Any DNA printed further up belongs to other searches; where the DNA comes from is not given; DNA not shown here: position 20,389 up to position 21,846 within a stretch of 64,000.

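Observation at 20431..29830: ~9.3-kb integrated element in tRNA-Ala(CGC), with an exact 16-nt att duplication, a rolling-circle Rep and a tyrosine integrase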

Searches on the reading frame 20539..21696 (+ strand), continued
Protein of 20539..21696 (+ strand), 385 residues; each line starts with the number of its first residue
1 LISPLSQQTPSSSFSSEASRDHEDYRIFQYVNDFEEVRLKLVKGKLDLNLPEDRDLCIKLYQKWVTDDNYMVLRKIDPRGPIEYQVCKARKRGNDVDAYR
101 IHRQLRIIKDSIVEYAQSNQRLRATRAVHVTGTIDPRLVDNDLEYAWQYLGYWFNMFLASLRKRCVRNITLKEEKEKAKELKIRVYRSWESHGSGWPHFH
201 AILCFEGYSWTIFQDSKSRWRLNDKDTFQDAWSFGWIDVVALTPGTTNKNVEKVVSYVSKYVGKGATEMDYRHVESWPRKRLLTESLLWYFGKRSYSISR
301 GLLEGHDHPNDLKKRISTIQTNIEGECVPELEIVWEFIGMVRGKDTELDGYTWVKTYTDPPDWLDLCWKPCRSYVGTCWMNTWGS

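Call 72: predict_structure(alignment_id=A2)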
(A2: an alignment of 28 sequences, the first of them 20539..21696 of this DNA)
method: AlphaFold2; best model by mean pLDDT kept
length: 385 residues; sequences in the alignment: 28
mean_pLDDT: 80.5   pTM: 0.75
mean pLDDT of the five models: 80.5, 80.1, 79.7, 79.2, 77.0
residues with pLDDT >= 90: 168; 70-90: 128; 50-70: 43; < 50: 46
segments of 3 or more residues with pLDDT < 50: 1-15, 93-96, 264-266, 311-317, 373-385
pLDDT, mean of each block of 10 residues (from residue 1): 35 49 83 88 94 95 85 90 85 52 82 84 92 96 96 96 85 65 93 93 93 94 96 97 93 80 53 83 92 87 65 46 75 86 84 87 86 46 37
secondary structure, 60 per line:
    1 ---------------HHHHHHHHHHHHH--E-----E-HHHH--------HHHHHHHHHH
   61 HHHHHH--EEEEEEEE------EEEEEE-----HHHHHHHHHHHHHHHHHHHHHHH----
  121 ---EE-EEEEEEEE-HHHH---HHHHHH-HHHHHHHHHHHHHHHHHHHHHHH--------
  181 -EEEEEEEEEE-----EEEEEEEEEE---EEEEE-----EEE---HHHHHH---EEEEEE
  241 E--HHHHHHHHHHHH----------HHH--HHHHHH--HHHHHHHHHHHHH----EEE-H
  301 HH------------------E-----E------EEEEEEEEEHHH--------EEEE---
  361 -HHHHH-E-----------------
elements in order: H16-28 H39-42 H51-66 E69-76 E83-88 H94-116 E127-134 H136-139 H143-148 H150-172 E182-191 E197-206 E210-214 E220-222 H226-231 E235-241 H244-255 H271-276 H279-291 E296-298 E334-342 E354-357 H362-366

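Call 79: fold_search(model_id=the predicted structure, library=pdb)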
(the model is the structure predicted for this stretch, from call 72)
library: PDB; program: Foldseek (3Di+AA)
matches with E <= 10: 250; with E <= 0.001: 0
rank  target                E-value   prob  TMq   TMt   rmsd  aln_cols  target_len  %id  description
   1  7vg8_A                3.2e-02  0.47  0.11  0.32  11.2       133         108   13  TYLCV Rep-DNA (released 2022-09-21)
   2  1mw7                  4.8e-02  0.08  0.10  0.14  19.3       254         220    9  X-RAY STRUCTURE OF Y162_HELPY NORTHEAST STRUCTURAL GENOMICS CONSORTIUM TARGET PR6 (released 2003-01-28)
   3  5ekz                  6.0e-02  0.10  0.12  0.17  19.9       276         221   10  Crystal structure of mouse Taco1 (released 2016-06-29)
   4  4f3q                  8.4e-02  0.06  0.07  0.11  21.1       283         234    8  Structure of a YebC family protein (CBU_1566) from Coxiella burnetii (released 2012-06-27)
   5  6we0_A                1.2e-01  0.51  0.15  0.41   9.5       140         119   13  Wheat dwarf virus Rep domain complexed with a single-stranded DNA 10-mer comprising the cleavage site (released 2020-12-16)
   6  7szy                  1.5e-01  0.28  0.18  0.33  11.0       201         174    9  High-resolution structure of the nuclease domain from the main replication protein NS1 of Human Parvovirus B19 (released 2022-03-30)
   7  6q1m                  1.8e-01  0.41  0.15  0.39   9.3       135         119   15  Crystal structure of the wheat dwarf virus Rep domain (released 2019-12-11)
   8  9pqf                  2.2e-01  0.72  0.18  0.49   5.5       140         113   11  Xray crystal structure of Vientovirus FB Rep endonuclease domain 2-114 with Mg2+ ion (released 2026-02-25)
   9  9pqq_A                2.3e-01  0.15  0.12  0.14  12.3       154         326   12  Cryo-EM structure of ATPgammaS-bound Vientovirus FB Rep double hexamer with C1 symmetry (released 2026-02-25)
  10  7s9v_B                2.5e-01  0.04  0.08  0.06  22.0       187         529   12  DrmAB:ADP (released 2022-06-15)
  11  3pqb_A                2.6e-01  0.12  0.14  0.11  15.7       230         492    8  The crystal structure of pregilvocarcin in complex with GilR, an oxidoreductase that catalyzes the terminal step of gi (released 2011-05-11)
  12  7szx                  2.9e-01  0.25  0.15  0.28   8.0       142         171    8  Structure of the N-terminal nuclease and origin binding domain of Human Parvovirus B19 (released 2022-03-30)
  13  3wrn                  3.4e-01  0.06  0.11  0.16  25.3       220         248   11  Minute virus of mice non-structural protein-1N-terminal nuclease domain reveals a unique Zn2+ coordination in the active (released 2015-01-21)
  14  3pop_A                3.6e-01  0.10  0.14  0.12  15.7       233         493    8  The crystal structure of GilR, an oxidoreductase that catalyzes the terminal step of gilvocarcin biosynthesis (released 2011-05-11)
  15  3pqb_D                3.9e-01  0.10  0.14  0.12  14.6       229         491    8  The crystal structure of pregilvocarcin in complex with GilR, an oxidoreductase that catalyzes the terminal step of gi (released 2011-05-11)
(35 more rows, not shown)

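Call 96: search_protein_families(library=pfam, proteins=[L046:1467-2708:+, L068:1967-3178:+, L076:1535-2809:+, L076:3513-4781:+, L070:1334-2689:+, L074:999-2435:+, L073:4554-5513:+, L073:7712-8569:-, L073:1128-1910:-, L073:246-875:+], max_evalue=0.01)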
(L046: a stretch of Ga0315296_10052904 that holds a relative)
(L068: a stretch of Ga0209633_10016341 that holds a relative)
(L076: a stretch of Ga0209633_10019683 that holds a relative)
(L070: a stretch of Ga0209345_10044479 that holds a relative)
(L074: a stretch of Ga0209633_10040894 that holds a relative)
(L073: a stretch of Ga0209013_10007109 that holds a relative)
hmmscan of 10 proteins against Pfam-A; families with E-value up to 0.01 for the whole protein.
L046:1467-2708:+ (413 aa): 1 family
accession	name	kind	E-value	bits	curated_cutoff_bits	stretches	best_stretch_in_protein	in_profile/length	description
PF23343.2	REP_ORF2-G2P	-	7.9e-05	23.3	27.8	1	153-288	3-98/99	Replication-associated protein ORF2/G2P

L068:1967-3178:+ (403 aa): 1 family
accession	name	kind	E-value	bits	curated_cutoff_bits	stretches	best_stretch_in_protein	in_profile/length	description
PF23343.2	REP_ORF2-G2P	-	2.2e-07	31.5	27.8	1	155-282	2-96/99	Replication-associated protein ORF2/G2P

L076:1535-2809:+ (424 aa): 12 families
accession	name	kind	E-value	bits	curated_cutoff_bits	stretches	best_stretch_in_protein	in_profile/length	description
PF01494.25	FAD_binding_3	-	2.3e-17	63.7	22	1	6-169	2-170/349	FAD binding domain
PF12831.13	FAD_oxidored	-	3.5e-09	36.9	27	1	7-156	1-144/416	FAD dependent oxidoreductase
PF00890.30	FAD_binding_2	-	1.8e-08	34.5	20.4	1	7-39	1-33/414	FAD binding domain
PF07992.20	Pyr_redox_2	-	1.2e-06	28.7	26.1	1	7-147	2-100/291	Pyridine nucleotide-disulphide oxidoreductase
PF01266.30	DAO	-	6.9e-06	26.3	27.9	1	7-41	1-35/353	FAD dependent oxidoreductase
PF03486.20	HI0933_like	-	8.5e-05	22.5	50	1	7-42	2-37/244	HI0933-like protein Rossmann domain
PF13450.12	NAD_binding_8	-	0.00012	22.8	21.9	1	10-40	1-31/68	NAD(P)-binding Rossmann-like domain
PF01134.28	GIDA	-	0.00021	20.9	22.1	1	7-48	1-40/391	Glucose inhibited division protein A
PF04820.20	Trp_halogenase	-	0.00028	20.3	21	0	7-40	1-38/458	Tryptophan halogenase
PF01946.23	Thi4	-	0.00041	20.1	26.2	1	5-37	17-50/235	Thi4 family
PF00070.33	Pyr_redox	-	0.00056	20.8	22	1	8-41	2-35/82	Pyridine nucleotide-disulphide oxidoreductase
PF05834.18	Lycopene_cycl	-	0.003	17.1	23.4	1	7-161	1-144/380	Lycopene cyclase protein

L076:3513-4781:+ (422 aa): 1 family
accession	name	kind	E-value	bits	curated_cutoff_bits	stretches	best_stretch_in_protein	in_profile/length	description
PF23343.2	REP_ORF2-G2P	-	4.1e-06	27.4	27.8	1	140-285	2-96/99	Replication-associated protein ORF2/G2P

L070:1334-2689:+ (451 aa): 1 family
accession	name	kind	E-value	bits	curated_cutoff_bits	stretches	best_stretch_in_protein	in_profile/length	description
PF23343.2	REP_ORF2-G2P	-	2.1e-07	31.6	27.8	1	141-281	2-96/99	Replication-associated protein ORF2/G2P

L074:999-2435:+ (478 aa): 1 family
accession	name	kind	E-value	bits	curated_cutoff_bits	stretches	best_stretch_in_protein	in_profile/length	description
PF23343.2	REP_ORF2-G2P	-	8.6e-07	29.6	27.8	1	161-306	2-96/99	Replication-associated protein ORF2/G2P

L073:4554-5513:+ (319 aa): 0 families

L073:7712-8569:- (285 aa): 1 family
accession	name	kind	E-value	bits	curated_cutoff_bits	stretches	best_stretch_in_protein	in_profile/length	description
PF01555.25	N6_N4_Mtase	-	8.4e-48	163.7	26.7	1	31-272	1-220/221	DNA methylase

L073:1128-1910:- (260 aa): 0 families

L073:246-875:+ (209 aa): 1 family
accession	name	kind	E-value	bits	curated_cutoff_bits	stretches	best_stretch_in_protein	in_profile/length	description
PF23343.2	REP_ORF2-G2P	-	7.7e-05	23.3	27.8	1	3-99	29-96/99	Replication-associated protein ORF2/G2P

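Call 123: search_protein_representatives(alignment_id=A2)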
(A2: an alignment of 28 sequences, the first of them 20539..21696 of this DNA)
Query: 28 sequences, 389 profile positions. Proteins with E-value up to 0.001 (for the whole library): 863; up to 1e-10: 570; up to 1e-30: 95. The best 150 are listed.
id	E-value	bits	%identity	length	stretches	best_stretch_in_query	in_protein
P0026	5.1e-158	542.6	-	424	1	12-388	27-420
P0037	6.4e-150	516.0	-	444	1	12-388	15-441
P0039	1.1e-139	482.3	-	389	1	21-388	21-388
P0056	3.3e-128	444.5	-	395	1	17-388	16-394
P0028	9.3e-128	443.0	-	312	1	92-388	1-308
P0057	2.2e-121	422.0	-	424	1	26-388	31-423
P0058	2.0e-105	369.5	-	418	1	20-377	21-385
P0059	4.9e-90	318.8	-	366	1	19-379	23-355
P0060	1.1e-86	307.8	-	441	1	24-379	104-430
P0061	6.2e-82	292.1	-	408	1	20-380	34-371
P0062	3.9e-75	269.8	-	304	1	69-370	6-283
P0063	1.0e-71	258.5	-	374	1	25-387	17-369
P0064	2.7e-69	250.5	-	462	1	25-366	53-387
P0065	4.7e-69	249.7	-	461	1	24-389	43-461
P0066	2.1e-66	241.0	-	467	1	21-380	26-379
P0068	8.7e-61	222.5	-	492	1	19-380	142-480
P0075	1.8e-46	175.4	-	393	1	28-384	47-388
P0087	1.3e-39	152.9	-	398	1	34-360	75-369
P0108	8.9e-35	136.9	-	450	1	30-362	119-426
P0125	1.1e-32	130.0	-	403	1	19-363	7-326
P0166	7.1e-30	120.8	-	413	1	14-349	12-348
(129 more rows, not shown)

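Call 124: list_cluster_members(proteins=[P0056, P0058, P0060, P0064, P0068, P0075, P0087, P0108, P0125, P0166])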
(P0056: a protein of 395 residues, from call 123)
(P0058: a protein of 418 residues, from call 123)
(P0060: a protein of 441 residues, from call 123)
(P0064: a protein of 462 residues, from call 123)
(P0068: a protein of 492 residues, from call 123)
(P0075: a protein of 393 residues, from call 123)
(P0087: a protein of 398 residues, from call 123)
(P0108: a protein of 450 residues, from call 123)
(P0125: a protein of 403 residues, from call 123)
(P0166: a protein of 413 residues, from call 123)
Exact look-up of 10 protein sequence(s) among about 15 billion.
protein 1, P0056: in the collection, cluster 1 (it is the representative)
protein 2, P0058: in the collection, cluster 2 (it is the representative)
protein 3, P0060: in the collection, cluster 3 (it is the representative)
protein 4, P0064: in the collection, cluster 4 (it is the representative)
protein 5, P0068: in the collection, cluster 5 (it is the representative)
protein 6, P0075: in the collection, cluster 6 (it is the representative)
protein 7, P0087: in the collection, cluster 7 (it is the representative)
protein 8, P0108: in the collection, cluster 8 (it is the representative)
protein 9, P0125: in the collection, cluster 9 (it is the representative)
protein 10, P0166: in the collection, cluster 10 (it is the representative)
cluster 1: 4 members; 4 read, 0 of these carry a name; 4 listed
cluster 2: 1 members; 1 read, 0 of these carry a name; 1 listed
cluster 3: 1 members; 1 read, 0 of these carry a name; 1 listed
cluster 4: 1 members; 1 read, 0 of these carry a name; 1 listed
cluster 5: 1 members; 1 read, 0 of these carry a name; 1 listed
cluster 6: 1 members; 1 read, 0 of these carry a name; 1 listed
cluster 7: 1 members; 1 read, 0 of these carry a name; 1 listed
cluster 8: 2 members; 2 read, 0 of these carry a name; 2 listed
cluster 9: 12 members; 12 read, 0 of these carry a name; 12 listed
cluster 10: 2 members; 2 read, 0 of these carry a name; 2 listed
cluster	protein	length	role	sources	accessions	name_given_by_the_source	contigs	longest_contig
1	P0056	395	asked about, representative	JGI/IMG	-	-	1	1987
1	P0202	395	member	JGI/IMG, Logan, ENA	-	-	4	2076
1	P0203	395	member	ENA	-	-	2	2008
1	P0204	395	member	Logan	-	-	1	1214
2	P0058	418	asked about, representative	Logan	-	-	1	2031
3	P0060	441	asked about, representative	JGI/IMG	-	-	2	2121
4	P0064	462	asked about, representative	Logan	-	-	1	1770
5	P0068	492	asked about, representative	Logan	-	-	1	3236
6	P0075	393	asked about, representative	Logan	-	-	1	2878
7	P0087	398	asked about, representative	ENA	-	-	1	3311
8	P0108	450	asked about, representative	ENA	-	-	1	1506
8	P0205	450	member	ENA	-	-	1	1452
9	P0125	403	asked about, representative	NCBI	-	-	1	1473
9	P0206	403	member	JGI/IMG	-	-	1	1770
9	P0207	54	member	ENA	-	-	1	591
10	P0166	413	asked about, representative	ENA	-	-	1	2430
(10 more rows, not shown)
